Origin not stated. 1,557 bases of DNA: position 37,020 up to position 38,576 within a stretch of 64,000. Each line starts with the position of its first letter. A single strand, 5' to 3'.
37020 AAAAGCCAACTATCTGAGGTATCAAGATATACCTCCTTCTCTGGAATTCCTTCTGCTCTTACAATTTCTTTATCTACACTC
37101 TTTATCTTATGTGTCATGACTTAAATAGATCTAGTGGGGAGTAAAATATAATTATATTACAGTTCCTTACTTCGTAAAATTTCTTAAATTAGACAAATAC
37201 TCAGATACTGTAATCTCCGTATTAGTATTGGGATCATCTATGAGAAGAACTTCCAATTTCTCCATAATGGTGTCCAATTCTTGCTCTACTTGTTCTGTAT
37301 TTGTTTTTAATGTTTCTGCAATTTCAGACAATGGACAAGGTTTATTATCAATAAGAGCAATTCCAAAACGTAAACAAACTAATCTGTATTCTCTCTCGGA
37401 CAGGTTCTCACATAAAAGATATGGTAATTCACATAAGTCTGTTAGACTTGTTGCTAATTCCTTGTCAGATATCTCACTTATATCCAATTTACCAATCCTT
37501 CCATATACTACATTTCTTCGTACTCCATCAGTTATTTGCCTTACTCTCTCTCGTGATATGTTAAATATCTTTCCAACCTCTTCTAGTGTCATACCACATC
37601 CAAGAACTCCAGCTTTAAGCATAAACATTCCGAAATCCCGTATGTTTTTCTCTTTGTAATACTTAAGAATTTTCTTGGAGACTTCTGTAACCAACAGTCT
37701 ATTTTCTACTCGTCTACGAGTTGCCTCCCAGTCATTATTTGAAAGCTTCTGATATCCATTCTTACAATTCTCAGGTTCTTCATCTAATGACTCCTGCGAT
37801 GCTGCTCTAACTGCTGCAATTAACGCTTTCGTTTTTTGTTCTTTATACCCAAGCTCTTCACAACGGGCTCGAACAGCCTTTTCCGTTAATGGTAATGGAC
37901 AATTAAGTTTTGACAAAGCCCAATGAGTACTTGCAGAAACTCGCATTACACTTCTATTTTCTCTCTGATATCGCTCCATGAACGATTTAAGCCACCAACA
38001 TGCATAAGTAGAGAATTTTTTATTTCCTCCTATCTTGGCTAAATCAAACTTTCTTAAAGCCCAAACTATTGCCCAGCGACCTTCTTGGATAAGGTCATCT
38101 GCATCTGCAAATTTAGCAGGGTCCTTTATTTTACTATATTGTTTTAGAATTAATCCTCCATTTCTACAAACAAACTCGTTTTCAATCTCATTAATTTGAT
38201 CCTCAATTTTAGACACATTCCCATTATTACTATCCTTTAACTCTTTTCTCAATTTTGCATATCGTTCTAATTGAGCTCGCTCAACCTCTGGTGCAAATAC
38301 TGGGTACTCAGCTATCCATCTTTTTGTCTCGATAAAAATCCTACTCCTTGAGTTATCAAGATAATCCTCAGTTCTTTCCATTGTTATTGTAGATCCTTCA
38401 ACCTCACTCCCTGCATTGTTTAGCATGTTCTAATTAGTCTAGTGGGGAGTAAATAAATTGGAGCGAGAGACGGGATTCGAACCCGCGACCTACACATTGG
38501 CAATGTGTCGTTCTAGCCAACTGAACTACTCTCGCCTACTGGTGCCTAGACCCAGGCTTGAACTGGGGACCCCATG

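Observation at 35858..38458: Tandem divergent sigma-70 paralogs with a 129-nt identical patch and a conserved 5'-UTR motif, embedded between tRNAs and the ftsQAZ cluster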

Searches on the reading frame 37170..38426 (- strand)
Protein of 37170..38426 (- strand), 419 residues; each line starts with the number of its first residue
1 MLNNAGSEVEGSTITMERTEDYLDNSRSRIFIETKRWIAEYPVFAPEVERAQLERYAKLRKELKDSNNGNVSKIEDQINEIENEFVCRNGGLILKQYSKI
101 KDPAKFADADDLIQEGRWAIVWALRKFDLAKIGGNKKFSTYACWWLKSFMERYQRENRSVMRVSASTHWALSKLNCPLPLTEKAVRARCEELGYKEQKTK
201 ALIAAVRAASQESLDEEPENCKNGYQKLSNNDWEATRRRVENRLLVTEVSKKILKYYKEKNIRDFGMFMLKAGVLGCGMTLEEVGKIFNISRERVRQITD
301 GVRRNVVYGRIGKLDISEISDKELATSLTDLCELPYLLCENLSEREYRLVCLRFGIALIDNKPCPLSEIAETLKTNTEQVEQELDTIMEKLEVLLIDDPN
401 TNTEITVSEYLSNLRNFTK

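Call 6: search_protein_families(library=pfam, proteins=[window:37170-38426:-], max_evalue=1)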
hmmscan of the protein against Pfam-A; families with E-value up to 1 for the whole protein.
window:37170-38426:- (419 aa): 8 families
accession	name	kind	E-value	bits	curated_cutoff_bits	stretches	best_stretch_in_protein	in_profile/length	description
PF04545.22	Sigma70_r4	-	3.4e-14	52.5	24.1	2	276-299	18-41/50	Sigma-70, region 4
PF04542.20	Sigma70_r2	-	1.6e-05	25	24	1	107-158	21-69/71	Sigma-70 region 2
PF04079.22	SMC_ScpB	-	0.011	15.8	27.4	0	145-265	33-157/160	Segregation and condensation complex subunit ScpB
PF25472.1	DUF7902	-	0.029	15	26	1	370-405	26-61/85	Domain of unknown function (DUF7902)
PF24615.2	Spectrin_Anc-1_2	-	0.044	14.5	28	0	181-219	35-73/105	Nuclear anchorage protein 1, spectrin repeat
PF13518.12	HTH_28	-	0.088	13.4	25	1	278-301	12-35/52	Helix-turn-helix domain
PF17561.7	TssO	-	0.11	13.1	29.2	0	52-85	116-148/148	Type VI secretion system, TssO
PF10762.14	DUF2583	-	0.17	12.8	27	1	127-157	58-87/88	Protein of unknown function (DUF2583)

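Call 7: search_protein_families(library=ncbifam, proteins=[window:37170-38426:-], max_evalue=1)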
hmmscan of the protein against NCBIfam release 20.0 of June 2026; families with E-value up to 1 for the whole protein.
window:37170-38426:- (419 aa): 38 families (the best 25 are shown)
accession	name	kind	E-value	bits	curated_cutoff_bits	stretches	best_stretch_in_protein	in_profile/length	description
TIGR02937.1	sigma70-ECF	superfamily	2.5e-22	79.3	42.9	2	83-300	4-155/165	sigma-70 family RNA polymerase sigma factor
TIGR02393.1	RpoD_Cterm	equivalog_domain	3.3e-21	76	354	2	110-301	28-219/238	RNA polymerase sigma factor RpoD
NF041931.2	MzaA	equivalog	1.9e-20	73.3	800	1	49-298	444-693/726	MZA anti-phage system associated sigma-70 family RNA polymerase sigma factor MzaA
TIGR02997.1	Sig70-cyanoRpoD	subfamily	1e-17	64.4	384.5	2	110-299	102-290/298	RNA polymerase sigma factor, RpoD/SigA family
NF005920.0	PRK07921.1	subfamily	3e-16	59.3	464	2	111-303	119-311/328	RNA polymerase sigma factor SigB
TIGR02394.1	rpoS_proteo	equivalog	5.5e-15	55.6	378.7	2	111-299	75-263/285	RNA polymerase sigma factor RpoS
NF004560.0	PRK05901.1-1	equivalog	4.5e-14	52.4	711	3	111-155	307-348/516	RNA polymerase sigma factor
NF004561.0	PRK05901.1-3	equivalog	4.6e-14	52.4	582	3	111-155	328-369/537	RNA polymerase sigma factor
NF004566.0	PRK05901.2-4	equivalog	7.6e-14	51.7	531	2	107-173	217-280/448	RNA polymerase sigma factor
NF005642.0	PRK07405.1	subfamily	4.4e-13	49.1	524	2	107-299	107-298/318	RNA polymerase sigma factor SigD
NF005785.0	PRK07598.1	equivalog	7.5e-13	48.1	554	2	110-299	203-391/415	RNA polymerase sigma factor SigC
NF004564.0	PRK05901.2-2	equivalog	1.4e-12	47.1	617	2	107-163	273-326/500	RNA polymerase sigma factor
TIGR02392.1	rpoH_proteo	equivalog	3e-12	46.8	323.1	1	110-299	63-257/270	RNA polymerase sigma factor RpoH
NF005643.0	PRK07406.1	equivalog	3e-12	46.3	500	1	110-300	188-377/397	RNA polymerase sigma factor RpoD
NF006666.0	PRK09210.1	equivalog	5.5e-12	45.7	572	1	111-300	161-350/370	RNA polymerase sigma factor RpoD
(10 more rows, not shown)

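Call 9: find_homologous_proteins(query=window:37170-38426:-, max_evalue=0.00001)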
Query window:37170-38426:- (419 aa): 1570 proteins with E <= 0.00001 among 8000 candidates; the best 120 are listed.
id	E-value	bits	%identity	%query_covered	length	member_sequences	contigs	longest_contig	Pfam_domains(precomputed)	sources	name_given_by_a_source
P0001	1.7e-276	934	100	100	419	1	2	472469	PF04545.23,PF04542.21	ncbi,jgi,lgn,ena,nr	ncbi:sigma-70 family RNA polymerase sigma factor [bacterium]|nr:sigma-70 family RNA polymerase sigma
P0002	1.0e-150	520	68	84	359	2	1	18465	PF04545.23,PF04542.21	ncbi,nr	ncbi:sigma-70 family RNA polymerase sigma factor, partial [bacterium]|nr:sigma-70 family RNA polymer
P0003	1.0e-113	398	51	95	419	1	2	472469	PF04542.21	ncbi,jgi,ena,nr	ncbi:sigma-70 family RNA polymerase sigma factor [bacterium]|nr:sigma-70 family RNA polymerase sigma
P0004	2.3e-12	65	27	67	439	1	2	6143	PF04545.23,PF00140.26,PF04542.21,PF04539.23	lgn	-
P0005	3.9e-12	64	28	54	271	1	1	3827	PF04545.23,PF00140.26,PF04542.21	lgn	-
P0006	5.0e-12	64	33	45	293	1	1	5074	PF04545.23,PF00140.26,PF04542.21,PF04539.23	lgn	-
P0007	5.3e-12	64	33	45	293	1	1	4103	PF04545.23,PF00140.26,PF04542.21,PF04539.23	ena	-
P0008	5.3e-12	64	33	45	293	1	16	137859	PF04545.23,PF00140.26,PF04542.21,PF04539.23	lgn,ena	-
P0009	5.5e-12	63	33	45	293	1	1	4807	PF04545.23,PF00140.26,PF04542.21,PF04539.23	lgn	-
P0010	1.1e-11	62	32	45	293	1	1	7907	PF04545.23,PF00140.26,PF04542.21,PF04539.23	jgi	jgi:RNA polymerase primary sigma factor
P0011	1.7e-11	62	31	45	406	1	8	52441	PF04545.23,PF00140.26,PF03979.20,PF04542.21,PF04539.23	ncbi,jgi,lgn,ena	jgi:RNA polymerase primary sigma factor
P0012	4.0e-11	61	30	52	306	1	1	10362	PF04545.23,PF00140.26,PF04542.21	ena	-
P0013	4.5e-11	60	31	52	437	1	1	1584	PF04545.23,PF04542.21,PF04539.23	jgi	-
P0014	1.0e-10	59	30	52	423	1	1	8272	PF04545.23,PF04542.21,PF04539.23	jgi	jgi:RNA polymerase primary sigma factor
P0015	1.5e-10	59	32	45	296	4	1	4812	PF04545.23,PF00140.26,PF04542.21,PF04539.23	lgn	-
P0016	2.0e-10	58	32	45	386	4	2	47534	PF04545.23,PF04542.21,PF04539.23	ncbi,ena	-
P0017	2.4e-10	58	23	67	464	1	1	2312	PF04545.23,PF00140.26,PF04542.21,PF04539.23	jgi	jgi:RNA polymerase primary sigma factor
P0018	2.6e-10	58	31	45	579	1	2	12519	PF04545.23,PF00140.26,PF03979.20,PF04542.21,PF04539.23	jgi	jgi:RNA polymerase primary sigma factor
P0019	4.8e-10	57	31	45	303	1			PF04545.23,PF00140.26,PF04542.21,PF04539.23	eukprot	eukprot:COSAG01_NODE_6791_length_3496_cov_1.503091_2_plen_304_part_00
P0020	6.7e-10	57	30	45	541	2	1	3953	PF04545.23,PF00140.26,PF04542.21,PF04539.23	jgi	-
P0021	9.3e-10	56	31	45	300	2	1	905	PF04545.23,PF04542.21,PF04539.23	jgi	-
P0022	1.6e-9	55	30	45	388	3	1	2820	PF04545.23,PF04542.21,PF04539.23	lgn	-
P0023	1.6e-9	55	30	45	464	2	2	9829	PF04545.23,PF00140.26,PF03979.20,PF04542.21,PF04539.23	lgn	-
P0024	1.6e-9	55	33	45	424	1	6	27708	PF04545.23,PF00140.26,PF03979.20,PF04542.21,PF08281.19,PF04539.23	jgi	jgi:RNA polymerase primary sigma factor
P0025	1.9e-9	55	33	56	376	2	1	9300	PF04545.23,PF04542.21,PF04539.23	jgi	-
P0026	3.3e-9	54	31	45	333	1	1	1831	PF04545.23,PF00140.26,PF04542.21,PF04539.23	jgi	jgi:RNA polymerase primary sigma factor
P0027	3.3e-9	54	30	45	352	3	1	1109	PF04545.23,PF04542.21,PF04539.23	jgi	jgi:RNA polymerase primary sigma factor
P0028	3.5e-9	54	29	45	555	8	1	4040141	PF04545.23,PF00140.26,PF04542.21,PF04539.23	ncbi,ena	-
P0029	3.6e-9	54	28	54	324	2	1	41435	PF04545.23,PF00140.26,PF04542.21,PF04539.23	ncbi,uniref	ncbi:sigma-70 family RNA polymerase sigma factor [Stackebrandtia soli]|uniref:sigma-70 family RNA po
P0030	3.7e-9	54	25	63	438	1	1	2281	PF04545.23,PF04542.21,PF04539.23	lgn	-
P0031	3.8e-9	54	29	54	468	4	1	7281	PF04545.23,PF04542.21,PF04539.23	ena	-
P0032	3.9e-9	54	30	45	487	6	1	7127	PF04545.23,PF00140.26,PF04542.21,PF04539.23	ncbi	-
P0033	4.1e-9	54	33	45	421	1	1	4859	PF04545.23,PF00140.26,PF03979.20,PF04542.21,PF04539.23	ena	-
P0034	4.6e-9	54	28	62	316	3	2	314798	PF04545.23,PF00140.26,PF04542.21,PF04539.23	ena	-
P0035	4.6e-9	54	31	45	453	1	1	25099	PF04545.23,PF00140.26,PF04542.21,PF04539.23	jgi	jgi:RNA polymerase primary sigma factor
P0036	5.4e-9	54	29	45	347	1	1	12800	PF04545.23,PF00140.26,PF03979.20,PF04542.21,PF04539.23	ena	-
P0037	6.1e-9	53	32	45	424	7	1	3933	PF04545.23,PF00140.26,PF03979.20,PF04542.21,PF08281.19,PF04539.23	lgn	-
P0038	6.3e-9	53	32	49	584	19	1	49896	PF04545.23,PF00140.26,PF04542.21,PF04539.23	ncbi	-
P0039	6.3e-9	53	33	45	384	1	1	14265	PF04545.23,PF00140.26,PF03979.20,PF04542.21,PF04539.23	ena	-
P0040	6.5e-9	53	31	45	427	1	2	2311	PF04545.23,PF00140.26,PF03979.20,PF04542.21,PF04539.23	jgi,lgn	jgi:RNA polymerase primary sigma factor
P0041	6.5e-9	53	30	45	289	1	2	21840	PF04545.23,PF00140.26,PF04542.21,PF04539.23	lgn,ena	-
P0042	6.5e-9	53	30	45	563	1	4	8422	PF04545.23,PF00140.26,PF03979.20,PF04542.21,PF04539.23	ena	-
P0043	6.8e-9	53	30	45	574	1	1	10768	PF04545.23,PF00140.26,PF04542.21,PF04539.23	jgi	-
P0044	6.8e-9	53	30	45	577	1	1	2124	PF04545.23,PF00140.26,PF04542.21,PF04539.23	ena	-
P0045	8.4e-9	53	32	45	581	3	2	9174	PF04545.23,PF00140.26,PF03979.20,PF04542.21,PF04539.23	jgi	jgi:RNA polymerase primary sigma factor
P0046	9.0e-9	53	31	45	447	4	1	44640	PF04545.23,PF00140.26,PF03979.20,PF04542.21,PF04539.23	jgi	-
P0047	9.3e-9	53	27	49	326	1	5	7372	PF04545.23,PF00140.26,PF04542.21,PF04539.23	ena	-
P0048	9.4e-9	53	29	45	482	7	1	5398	PF04545.23,PF00140.26,PF03979.20,PF04542.21,PF04539.23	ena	-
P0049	9.4e-9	53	31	45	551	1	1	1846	PF04545.23,PF00140.26,PF04542.21,PF04539.23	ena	-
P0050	9.5e-9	53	32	49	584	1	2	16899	PF04545.23,PF00140.26,PF04542.21,PF04539.23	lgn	-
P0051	1.0e-8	53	32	45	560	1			PF04545.23,PF00140.26,PF03979.20,PF04542.21,PF04539.23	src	-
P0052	1.1e-8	53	32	49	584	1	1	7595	PF04545.23,PF00140.26,PF04542.21,PF04539.23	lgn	-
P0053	1.1e-8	53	32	49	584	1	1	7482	PF04545.23,PF00140.26,PF04542.21,PF04539.23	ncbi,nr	ncbi:MAG: sigma-70 family RNA polymerase sigma factor [Thermoguttaceae bacterium]|nr:sigma-70 family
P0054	1.1e-8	53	29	45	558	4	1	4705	PF04545.23,PF00140.26,PF04542.21,PF04539.23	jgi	-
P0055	1.1e-8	53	32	49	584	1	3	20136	PF04545.23,PF00140.26,PF04542.21,PF04539.23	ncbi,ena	-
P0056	1.2e-8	53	31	45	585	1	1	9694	PF04545.23,PF00140.26,PF03979.20,PF04542.21,PF04539.23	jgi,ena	-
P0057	1.2e-8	53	30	45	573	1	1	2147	PF04545.23,PF00140.26,PF04542.21,PF04539.23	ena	-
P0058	1.2e-8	53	31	47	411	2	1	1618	PF04545.23,PF00140.26,PF04542.21,PF04539.23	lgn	-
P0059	1.2e-8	53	29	45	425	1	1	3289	PF04545.23,PF00140.26,PF03979.20,PF04542.21,PF04539.23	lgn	-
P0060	1.4e-8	52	32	45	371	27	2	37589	PF04545.23,PF00140.26,PF03979.20,PF04542.21,PF04539.23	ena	-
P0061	1.4e-8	52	28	45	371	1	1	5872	PF04545.23,PF00140.26,PF03979.20,PF04542.21,PF04539.23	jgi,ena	-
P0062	1.5e-8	52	33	45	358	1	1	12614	PF04545.23,PF00140.26,PF03979.20,PF04542.21,PF04539.23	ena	-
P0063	1.5e-8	52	24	67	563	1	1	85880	PF04545.23,PF00140.26,PF03979.20,PF04542.21,PF04539.23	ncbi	-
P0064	1.7e-8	52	34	45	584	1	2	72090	PF04546.20,PF04545.23,PF00140.26,PF04542.21,PF04539.23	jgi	jgi:RNA polymerase primary sigma factor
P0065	1.7e-8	52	36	18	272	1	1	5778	PF04545.23,PF00140.26,PF04542.21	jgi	jgi:RNA polymerase primary sigma factor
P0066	1.7e-8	52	32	45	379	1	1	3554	PF04545.23,PF00140.26,PF03979.20,PF04542.21,PF04539.23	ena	-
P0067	1.8e-8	52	32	45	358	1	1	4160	PF04545.23,PF00140.26,PF03979.20,PF04542.21,PF04539.23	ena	-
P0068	1.8e-8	52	30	48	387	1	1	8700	PF04545.23,PF00140.26,PF03979.20,PF04542.21,PF04539.23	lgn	-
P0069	1.9e-8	52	32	45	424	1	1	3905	PF04545.23,PF00140.26,PF03979.20,PF04542.21,PF08281.19,PF04539.23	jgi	-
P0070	1.9e-8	52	32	45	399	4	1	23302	PF04545.23,PF00140.26,PF04542.21,PF04539.23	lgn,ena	-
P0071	2.0e-8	52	31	45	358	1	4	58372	PF04545.23,PF00140.26,PF03979.20,PF04542.21,PF04539.23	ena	-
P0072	2.0e-8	52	31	45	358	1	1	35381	PF04545.23,PF00140.26,PF03979.20,PF04542.21,PF04539.23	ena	-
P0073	2.0e-8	52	30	45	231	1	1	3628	PF04545.23,PF04542.21,PF04539.23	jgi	jgi:RNA polymerase primary sigma factor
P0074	2.0e-8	52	24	67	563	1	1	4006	PF04545.23,PF00140.26,PF03979.20,PF04542.21,PF04539.23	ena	-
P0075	2.0e-8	52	24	67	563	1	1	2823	PF04545.23,PF00140.26,PF03979.20,PF04542.21,PF04539.23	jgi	-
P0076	2.0e-8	52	30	53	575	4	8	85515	PF04545.23,PF00140.26,PF03979.20,PF04542.21,PF04539.23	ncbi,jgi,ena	-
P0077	2.1e-8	52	30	63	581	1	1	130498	PF04545.23,PF00140.26,PF03979.20,PF04542.21,PF04539.23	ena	-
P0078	2.2e-8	52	29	48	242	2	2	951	PF04545.23,PF04542.21,PF04539.23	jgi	-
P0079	2.2e-8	52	28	45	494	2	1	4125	PF04546.20,PF04545.23,PF00140.26,PF04542.21,PF04539.23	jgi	jgi:RNA polymerase primary sigma factor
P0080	2.3e-8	52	32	45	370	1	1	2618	PF04545.23,PF00140.26,PF03979.20,PF04542.21,PF04539.23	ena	-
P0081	2.3e-8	52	33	45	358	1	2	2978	PF04545.23,PF00140.26,PF03979.20,PF04542.21,PF04539.23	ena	-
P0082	2.4e-8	51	31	45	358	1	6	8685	PF04545.23,PF00140.26,PF03979.20,PF04542.21,PF04539.23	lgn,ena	-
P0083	2.5e-8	51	33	45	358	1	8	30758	PF04545.23,PF00140.26,PF03979.20,PF04542.21,PF04539.23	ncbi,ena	-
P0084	2.5e-8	51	31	45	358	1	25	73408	PF04545.23,PF00140.26,PF03979.20,PF04542.21,PF04539.23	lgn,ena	-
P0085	2.5e-8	51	31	45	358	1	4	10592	PF04545.23,PF00140.26,PF03979.20,PF04542.21,PF04539.23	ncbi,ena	-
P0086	2.5e-8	51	31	45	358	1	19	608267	PF04545.23,PF00140.26,PF03979.20,PF04542.21,PF04539.23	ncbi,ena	-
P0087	2.6e-8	51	31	45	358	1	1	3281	PF04545.23,PF00140.26,PF03979.20,PF04542.21,PF04539.23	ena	-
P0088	2.6e-8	51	31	45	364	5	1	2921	PF04545.23,PF00140.26,PF03979.20,PF04542.21,PF04539.23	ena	-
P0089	2.6e-8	51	26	62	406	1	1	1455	PF04545.23,PF04542.21,PF04539.23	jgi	jgi:RNA polymerase primary sigma factor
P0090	2.6e-8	51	32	45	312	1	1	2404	PF04545.23,PF00140.26,PF04542.21,PF04539.23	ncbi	-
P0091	2.7e-8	51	27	47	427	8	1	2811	PF04546.20,PF04545.23,PF04542.21,PF04539.23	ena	-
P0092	3.2e-8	51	32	45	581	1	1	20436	PF04545.23,PF00140.26,PF03979.20,PF04542.21,PF04539.23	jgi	jgi:RNA polymerase primary sigma factor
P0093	3.2e-8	51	30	45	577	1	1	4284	PF04545.23,PF00140.26,PF04542.21,PF04539.23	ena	-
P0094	3.4e-8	51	32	45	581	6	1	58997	PF04545.23,PF00140.26,PF03979.20,PF04542.21,PF04539.23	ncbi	-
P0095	3.4e-8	51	32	45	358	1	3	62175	PF04545.23,PF00140.26,PF03979.20,PF04542.21,PF04539.23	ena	-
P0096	3.4e-8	51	32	45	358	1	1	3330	PF04545.23,PF00140.26,PF03979.20,PF04542.21,PF04539.23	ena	-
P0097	3.5e-8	51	31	45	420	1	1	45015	PF04545.23,PF00140.26,PF03979.20,PF04542.21,PF04539.23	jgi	jgi:RNA polymerase primary sigma factor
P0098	3.5e-8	51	32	45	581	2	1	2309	PF04545.23,PF00140.26,PF03979.20,PF04542.21,PF04539.23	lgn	-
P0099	3.6e-8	51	32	45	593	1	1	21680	PF04545.23,PF00140.26,PF03979.20,PF04542.21,PF04539.23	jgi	jgi:RNA polymerase primary sigma factor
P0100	3.7e-8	51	29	45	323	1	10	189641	PF04545.23,PF00140.26,PF04542.21,PF04539.23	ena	-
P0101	3.7e-8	51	29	45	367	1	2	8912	PF04545.23,PF00140.26,PF04542.21,PF04539.23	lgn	-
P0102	3.8e-8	51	29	45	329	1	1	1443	PF04545.23,PF04542.21,PF04539.23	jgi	jgi:RNA polymerase primary sigma factor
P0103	3.9e-8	51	31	45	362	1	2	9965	PF04545.23,PF00140.26,PF03979.20,PF04542.21,PF04539.23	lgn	-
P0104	4.0e-8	51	27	45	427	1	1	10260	PF04545.23,PF00140.26,PF04542.21,PF04539.23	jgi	jgi:RNA polymerase primary sigma factor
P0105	4.1e-8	51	32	45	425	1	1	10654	PF04545.23,PF00140.26,PF03979.20,PF04542.21,PF04539.23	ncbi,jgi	jgi:RNA polymerase primary sigma factor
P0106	4.1e-8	51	32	45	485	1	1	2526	PF04545.23,PF00140.26,PF04542.21,PF04539.23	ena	-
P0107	4.2e-8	51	31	47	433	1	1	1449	PF04545.23,PF00140.26,PF04542.21,PF04539.23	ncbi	-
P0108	4.2e-8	51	31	45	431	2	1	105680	PF04545.23,PF00140.26,PF03979.20,PF04542.21,PF04539.23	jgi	-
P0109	4.3e-8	51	30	45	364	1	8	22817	PF04545.23,PF00140.26,PF03979.20,PF04542.21,PF04539.23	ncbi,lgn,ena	-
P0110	4.3e-8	51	33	45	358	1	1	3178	PF04545.23,PF00140.26,PF03979.20,PF04542.21,PF04539.23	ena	-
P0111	4.4e-8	51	31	45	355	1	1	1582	PF04545.23,PF00140.26,PF04542.21,PF04539.23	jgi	-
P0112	4.4e-8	51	32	45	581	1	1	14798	PF04545.23,PF00140.26,PF03979.20,PF04542.21,PF04539.23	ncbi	-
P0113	4.4e-8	51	32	45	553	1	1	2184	PF04545.23,PF00140.26,PF03979.20,PF04542.21,PF04539.23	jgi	jgi:RNA polymerase primary sigma factor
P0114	4.4e-8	51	32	45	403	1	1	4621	PF04545.23,PF00140.26,PF03979.20,PF04542.21,PF08281.19,PF04539.23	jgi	jgi:RNA polymerase primary sigma factor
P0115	4.5e-8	51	31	45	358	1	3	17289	PF04545.23,PF00140.26,PF03979.20,PF04542.21,PF04539.23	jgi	-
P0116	4.7e-8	51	30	45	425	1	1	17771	PF04545.23,PF00140.26,PF03979.20,PF04542.21,PF04539.23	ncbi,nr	ncbi:MAG: sigma-70 family RNA polymerase sigma factor [bacterium]|nr:sigma-70 family RNA polymerase 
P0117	4.7e-8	51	30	45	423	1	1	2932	PF04545.23,PF00140.26,PF03979.20,PF04542.21,PF04539.23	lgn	-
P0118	4.7e-8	51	30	45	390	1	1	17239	PF04545.23,PF00140.26,PF04542.21,PF04539.23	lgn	-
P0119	4.8e-8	51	31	45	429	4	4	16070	PF04545.23,PF00140.26,PF03979.20,PF04542.21,PF04539.23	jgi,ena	jgi:RNA polymerase primary sigma factor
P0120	4.8e-8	51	28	45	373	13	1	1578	PF04545.23,PF00140.26,PF04542.21,PF04539.23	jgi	-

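Call 10: find_encoding_contigs(protein=P0002, flank=10000, max_places=6)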
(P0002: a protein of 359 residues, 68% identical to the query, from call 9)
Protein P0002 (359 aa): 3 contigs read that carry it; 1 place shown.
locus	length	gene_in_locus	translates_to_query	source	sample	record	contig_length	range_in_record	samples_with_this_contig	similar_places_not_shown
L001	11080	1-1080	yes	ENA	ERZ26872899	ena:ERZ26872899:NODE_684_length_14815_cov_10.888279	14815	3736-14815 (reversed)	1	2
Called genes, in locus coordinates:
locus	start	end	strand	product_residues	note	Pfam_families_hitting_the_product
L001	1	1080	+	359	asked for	PF04542:Sigma70_r2, PF04545:Sigma70_r4 (faint)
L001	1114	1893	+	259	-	PF08478:POTRA_1 (weak)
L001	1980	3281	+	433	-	PF14450:FtsA (weak), PF02491:SHS2_FTSA, PF06723:MreB_Mbl, PF11104:PilM_2 (weak), PF06277:EutA (weak), PF14450:FtsA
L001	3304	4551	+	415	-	PF00091:Tubulin, PF12327:FtsZ_C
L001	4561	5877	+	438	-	PF01098:FTSW_RODA_SPOVE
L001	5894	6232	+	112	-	PF00829:Ribosomal_L21p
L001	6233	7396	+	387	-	PF01170:UPF0020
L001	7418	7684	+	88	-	PF01016:Ribosomal_L27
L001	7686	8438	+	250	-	PF08032:SpoU_sub_bind, PF00588:SpoU_methylase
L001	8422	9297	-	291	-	PF02195:ParB_N, PF17762:HTH_ParB, PF23552:ParB_C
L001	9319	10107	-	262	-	PF00142:Fer4_NifH (weak), PF01656:CbiA, PF02374:ArsA_ATPase, PF06564:CBP_BcsQ, PF09140:MipZ, PF10609:ParA (weak), PF13614:AAA_31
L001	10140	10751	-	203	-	PF10502:Peptidase_S26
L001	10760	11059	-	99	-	-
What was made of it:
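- Three assemblies of the sister species break inside the sigma gene at the same place (P0002 is a 359-aa partial, calls 9, 10).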

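Call 11: find_encoding_contigs(protein=P0001, flank=10000, max_places=6)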
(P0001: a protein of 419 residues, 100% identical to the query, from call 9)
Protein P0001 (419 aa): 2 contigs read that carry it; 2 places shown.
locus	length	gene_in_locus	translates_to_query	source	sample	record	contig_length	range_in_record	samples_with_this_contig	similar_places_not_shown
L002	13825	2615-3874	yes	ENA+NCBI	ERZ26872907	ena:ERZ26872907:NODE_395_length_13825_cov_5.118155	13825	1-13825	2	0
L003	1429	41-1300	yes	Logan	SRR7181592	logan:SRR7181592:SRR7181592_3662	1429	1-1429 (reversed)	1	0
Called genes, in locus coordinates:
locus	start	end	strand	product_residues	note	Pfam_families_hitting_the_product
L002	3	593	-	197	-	?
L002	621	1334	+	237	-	-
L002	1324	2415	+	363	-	PF13439:Glyco_transf_4 (weak), PF00534:Glycos_transf_1, PF13692:Glyco_trans_1_4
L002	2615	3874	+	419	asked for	PF04542:Sigma70_r2 (faint), PF04545:Sigma70_r4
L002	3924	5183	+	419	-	PF04542:Sigma70_r2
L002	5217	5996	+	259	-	PF08478:POTRA_1 (weak)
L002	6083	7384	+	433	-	PF14450:FtsA (weak), PF02491:SHS2_FTSA, PF11104:PilM_2 (weak), PF06723:MreB_Mbl, PF06277:EutA (weak), PF14450:FtsA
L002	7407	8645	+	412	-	PF00091:Tubulin, PF12327:FtsZ_C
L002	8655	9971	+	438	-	PF01098:FTSW_RODA_SPOVE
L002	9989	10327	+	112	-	PF00829:Ribosomal_L21p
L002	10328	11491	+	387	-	PF01555:N6_N4_Mtase (faint), PF01170:UPF0020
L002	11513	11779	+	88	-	PF01016:Ribosomal_L27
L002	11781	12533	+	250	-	PF08032:SpoU_sub_bind, PF00588:SpoU_methylase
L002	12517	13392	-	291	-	PF02195:ParB_N, PF17762:HTH_ParB, PF23552:ParB_C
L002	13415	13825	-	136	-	?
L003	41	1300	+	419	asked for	PF04542:Sigma70_r2 (faint), PF04545:Sigma70_r4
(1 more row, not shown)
